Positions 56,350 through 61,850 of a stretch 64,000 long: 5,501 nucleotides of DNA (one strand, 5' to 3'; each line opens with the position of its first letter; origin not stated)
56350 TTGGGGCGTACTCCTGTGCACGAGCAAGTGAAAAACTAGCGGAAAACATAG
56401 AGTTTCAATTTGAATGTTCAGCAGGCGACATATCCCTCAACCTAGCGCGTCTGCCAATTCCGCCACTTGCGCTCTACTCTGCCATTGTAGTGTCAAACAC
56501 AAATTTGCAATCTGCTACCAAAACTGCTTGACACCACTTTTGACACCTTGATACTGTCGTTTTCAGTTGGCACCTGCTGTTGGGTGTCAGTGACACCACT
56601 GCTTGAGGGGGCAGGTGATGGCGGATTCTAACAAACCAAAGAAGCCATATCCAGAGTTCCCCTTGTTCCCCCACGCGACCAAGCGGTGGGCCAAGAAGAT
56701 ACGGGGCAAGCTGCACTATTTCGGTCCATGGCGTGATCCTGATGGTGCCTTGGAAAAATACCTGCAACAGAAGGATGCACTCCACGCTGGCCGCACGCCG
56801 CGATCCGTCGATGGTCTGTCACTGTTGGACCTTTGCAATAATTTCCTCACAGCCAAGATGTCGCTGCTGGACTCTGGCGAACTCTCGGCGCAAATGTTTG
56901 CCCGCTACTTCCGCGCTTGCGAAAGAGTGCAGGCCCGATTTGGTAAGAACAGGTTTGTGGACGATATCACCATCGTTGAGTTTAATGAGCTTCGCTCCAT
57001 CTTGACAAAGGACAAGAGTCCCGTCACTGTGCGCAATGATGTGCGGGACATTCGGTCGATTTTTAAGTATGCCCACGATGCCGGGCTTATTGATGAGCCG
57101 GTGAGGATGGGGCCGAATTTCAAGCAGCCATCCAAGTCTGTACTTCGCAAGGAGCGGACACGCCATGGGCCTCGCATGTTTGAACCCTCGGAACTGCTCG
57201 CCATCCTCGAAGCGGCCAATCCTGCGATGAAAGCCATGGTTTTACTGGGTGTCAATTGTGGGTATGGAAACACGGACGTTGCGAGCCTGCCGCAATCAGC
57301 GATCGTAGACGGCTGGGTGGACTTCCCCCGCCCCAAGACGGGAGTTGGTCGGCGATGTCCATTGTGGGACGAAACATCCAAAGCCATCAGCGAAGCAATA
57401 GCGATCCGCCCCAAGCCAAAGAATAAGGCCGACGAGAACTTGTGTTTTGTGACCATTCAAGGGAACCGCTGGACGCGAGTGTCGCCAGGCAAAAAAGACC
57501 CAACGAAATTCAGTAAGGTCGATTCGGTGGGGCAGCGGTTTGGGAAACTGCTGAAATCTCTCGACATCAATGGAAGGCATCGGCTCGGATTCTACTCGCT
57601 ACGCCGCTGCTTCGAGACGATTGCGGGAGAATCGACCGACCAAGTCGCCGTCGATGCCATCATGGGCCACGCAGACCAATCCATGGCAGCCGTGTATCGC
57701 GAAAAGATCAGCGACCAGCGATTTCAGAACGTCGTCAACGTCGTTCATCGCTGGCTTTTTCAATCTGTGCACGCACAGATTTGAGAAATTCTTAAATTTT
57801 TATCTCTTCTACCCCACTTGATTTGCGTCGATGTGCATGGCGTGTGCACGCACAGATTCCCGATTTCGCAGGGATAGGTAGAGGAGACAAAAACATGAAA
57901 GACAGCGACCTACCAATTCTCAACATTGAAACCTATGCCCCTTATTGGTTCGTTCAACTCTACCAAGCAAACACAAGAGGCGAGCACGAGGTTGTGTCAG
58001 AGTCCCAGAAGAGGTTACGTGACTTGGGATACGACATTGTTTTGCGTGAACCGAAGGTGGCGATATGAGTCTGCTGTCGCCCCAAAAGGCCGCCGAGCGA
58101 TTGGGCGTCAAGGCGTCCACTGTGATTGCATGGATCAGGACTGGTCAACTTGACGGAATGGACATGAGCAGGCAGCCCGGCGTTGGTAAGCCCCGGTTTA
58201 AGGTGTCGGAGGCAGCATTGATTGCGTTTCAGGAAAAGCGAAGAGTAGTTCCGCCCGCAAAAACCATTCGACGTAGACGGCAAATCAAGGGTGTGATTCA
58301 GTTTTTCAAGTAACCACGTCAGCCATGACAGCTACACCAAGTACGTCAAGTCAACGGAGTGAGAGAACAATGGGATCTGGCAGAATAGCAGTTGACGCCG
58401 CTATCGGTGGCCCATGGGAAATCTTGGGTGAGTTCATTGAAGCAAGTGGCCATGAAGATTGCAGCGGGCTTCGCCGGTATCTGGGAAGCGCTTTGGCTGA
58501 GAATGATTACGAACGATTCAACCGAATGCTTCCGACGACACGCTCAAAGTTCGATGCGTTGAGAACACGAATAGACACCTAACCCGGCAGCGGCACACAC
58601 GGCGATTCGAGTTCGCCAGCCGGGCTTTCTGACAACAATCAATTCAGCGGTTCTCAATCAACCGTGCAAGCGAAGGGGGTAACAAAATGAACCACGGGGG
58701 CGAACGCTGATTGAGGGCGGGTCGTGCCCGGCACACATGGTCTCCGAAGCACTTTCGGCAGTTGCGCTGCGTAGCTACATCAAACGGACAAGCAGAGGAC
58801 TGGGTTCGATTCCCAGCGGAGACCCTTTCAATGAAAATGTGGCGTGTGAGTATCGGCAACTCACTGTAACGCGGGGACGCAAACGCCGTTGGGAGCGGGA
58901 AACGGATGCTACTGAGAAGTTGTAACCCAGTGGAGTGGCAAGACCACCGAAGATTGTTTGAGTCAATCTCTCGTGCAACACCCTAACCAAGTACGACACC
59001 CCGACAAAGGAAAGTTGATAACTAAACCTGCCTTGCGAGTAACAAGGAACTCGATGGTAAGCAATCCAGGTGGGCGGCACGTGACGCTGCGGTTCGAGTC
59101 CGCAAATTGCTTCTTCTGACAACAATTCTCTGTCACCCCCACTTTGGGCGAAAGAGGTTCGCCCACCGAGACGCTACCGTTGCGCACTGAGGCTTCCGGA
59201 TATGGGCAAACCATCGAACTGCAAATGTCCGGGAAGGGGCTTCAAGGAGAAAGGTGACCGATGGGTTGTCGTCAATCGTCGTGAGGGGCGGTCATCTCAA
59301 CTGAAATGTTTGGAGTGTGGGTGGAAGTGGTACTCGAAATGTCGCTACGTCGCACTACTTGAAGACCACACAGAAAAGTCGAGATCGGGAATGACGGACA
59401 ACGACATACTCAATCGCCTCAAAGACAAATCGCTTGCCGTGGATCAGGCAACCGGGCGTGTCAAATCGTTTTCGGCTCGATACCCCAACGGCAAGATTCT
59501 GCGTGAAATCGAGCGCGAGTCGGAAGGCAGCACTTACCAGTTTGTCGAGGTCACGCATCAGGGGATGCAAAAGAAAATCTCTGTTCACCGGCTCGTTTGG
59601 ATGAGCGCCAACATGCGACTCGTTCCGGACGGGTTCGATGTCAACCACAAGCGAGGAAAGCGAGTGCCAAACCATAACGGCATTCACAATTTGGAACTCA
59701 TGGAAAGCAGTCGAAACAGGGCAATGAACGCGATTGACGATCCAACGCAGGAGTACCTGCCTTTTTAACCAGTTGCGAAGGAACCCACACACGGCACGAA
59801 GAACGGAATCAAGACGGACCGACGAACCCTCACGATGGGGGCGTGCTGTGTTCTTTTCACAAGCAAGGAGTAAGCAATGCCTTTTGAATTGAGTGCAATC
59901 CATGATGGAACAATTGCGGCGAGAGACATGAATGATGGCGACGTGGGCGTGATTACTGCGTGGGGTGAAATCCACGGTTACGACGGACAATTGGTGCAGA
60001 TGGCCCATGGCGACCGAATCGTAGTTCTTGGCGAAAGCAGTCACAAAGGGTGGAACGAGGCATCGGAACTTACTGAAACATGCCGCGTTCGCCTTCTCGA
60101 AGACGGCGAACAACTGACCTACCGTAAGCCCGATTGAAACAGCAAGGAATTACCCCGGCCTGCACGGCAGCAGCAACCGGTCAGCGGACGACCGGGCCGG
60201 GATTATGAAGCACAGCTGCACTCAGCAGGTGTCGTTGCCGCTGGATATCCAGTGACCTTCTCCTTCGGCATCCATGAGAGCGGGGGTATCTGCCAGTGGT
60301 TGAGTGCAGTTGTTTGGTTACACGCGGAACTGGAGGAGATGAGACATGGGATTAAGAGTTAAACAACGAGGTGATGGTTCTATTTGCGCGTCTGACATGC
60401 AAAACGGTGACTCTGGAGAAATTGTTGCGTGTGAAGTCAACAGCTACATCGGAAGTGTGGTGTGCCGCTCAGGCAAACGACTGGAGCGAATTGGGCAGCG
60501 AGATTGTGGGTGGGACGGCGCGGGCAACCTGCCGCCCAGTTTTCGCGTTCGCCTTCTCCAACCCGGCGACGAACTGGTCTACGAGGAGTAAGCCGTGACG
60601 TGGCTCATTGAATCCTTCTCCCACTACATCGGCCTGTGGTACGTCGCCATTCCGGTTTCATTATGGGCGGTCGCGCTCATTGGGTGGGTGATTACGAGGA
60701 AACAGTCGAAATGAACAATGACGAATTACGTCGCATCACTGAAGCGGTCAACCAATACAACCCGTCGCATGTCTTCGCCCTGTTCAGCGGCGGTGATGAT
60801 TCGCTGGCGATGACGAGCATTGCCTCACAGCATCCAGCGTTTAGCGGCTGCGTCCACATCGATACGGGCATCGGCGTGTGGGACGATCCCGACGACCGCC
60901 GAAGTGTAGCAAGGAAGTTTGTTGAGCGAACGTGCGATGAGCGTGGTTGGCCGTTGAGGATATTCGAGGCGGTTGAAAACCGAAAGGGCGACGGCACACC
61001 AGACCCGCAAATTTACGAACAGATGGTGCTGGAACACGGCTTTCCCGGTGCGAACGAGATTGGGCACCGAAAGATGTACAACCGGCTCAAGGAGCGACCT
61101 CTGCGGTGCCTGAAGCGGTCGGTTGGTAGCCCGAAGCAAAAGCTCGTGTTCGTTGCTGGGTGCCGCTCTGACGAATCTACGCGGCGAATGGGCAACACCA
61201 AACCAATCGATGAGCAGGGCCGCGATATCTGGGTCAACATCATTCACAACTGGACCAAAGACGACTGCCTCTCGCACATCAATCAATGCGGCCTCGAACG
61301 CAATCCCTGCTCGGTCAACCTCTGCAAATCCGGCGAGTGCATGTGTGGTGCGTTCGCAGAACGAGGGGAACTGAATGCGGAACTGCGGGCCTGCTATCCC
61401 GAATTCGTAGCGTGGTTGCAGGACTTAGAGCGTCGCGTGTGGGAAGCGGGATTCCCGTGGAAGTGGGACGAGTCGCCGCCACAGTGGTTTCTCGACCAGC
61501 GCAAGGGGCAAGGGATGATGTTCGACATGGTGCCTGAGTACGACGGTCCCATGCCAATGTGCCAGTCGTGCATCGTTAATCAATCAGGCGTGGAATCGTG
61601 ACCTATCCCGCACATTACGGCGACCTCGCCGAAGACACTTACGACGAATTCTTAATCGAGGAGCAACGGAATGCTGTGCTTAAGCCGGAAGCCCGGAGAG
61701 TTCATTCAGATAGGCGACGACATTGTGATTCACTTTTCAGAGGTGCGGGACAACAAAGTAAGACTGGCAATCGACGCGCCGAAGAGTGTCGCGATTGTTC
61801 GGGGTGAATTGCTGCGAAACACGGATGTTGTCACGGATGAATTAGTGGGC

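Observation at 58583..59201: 620-bp ORF-poor cassette with three acceptor/T-arm tRNA-like minihelices next to an HNH endonuclease gene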

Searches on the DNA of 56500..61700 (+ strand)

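Call 12: search_dna_similar(query=window:56500-61700:+, collection=phages, mode=distant, max_rows=20)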
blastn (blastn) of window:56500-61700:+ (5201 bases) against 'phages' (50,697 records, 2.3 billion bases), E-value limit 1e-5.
No match.

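Call 97: search_rna_families(sources=[L147, L159, L128, L139], threshold=evalue, max_evalue=0.5, show_alignments=4)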
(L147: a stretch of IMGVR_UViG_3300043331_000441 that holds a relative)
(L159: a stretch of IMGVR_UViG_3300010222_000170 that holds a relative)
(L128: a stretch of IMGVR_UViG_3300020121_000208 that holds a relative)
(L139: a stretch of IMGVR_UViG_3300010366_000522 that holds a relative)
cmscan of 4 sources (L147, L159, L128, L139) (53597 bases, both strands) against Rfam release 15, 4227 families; matches with E-value up to 0.5: 2.
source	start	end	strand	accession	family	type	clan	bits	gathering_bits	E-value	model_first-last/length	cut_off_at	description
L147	14198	14257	+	RF00005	tRNA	Gene; tRNA;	CL00001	53.5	29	9e-09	6-65/71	no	tRNA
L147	14497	14556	+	RF02553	YrlA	Gene; sRNA;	-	41.6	69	7.1e-06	23-85/114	no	Y RNA-like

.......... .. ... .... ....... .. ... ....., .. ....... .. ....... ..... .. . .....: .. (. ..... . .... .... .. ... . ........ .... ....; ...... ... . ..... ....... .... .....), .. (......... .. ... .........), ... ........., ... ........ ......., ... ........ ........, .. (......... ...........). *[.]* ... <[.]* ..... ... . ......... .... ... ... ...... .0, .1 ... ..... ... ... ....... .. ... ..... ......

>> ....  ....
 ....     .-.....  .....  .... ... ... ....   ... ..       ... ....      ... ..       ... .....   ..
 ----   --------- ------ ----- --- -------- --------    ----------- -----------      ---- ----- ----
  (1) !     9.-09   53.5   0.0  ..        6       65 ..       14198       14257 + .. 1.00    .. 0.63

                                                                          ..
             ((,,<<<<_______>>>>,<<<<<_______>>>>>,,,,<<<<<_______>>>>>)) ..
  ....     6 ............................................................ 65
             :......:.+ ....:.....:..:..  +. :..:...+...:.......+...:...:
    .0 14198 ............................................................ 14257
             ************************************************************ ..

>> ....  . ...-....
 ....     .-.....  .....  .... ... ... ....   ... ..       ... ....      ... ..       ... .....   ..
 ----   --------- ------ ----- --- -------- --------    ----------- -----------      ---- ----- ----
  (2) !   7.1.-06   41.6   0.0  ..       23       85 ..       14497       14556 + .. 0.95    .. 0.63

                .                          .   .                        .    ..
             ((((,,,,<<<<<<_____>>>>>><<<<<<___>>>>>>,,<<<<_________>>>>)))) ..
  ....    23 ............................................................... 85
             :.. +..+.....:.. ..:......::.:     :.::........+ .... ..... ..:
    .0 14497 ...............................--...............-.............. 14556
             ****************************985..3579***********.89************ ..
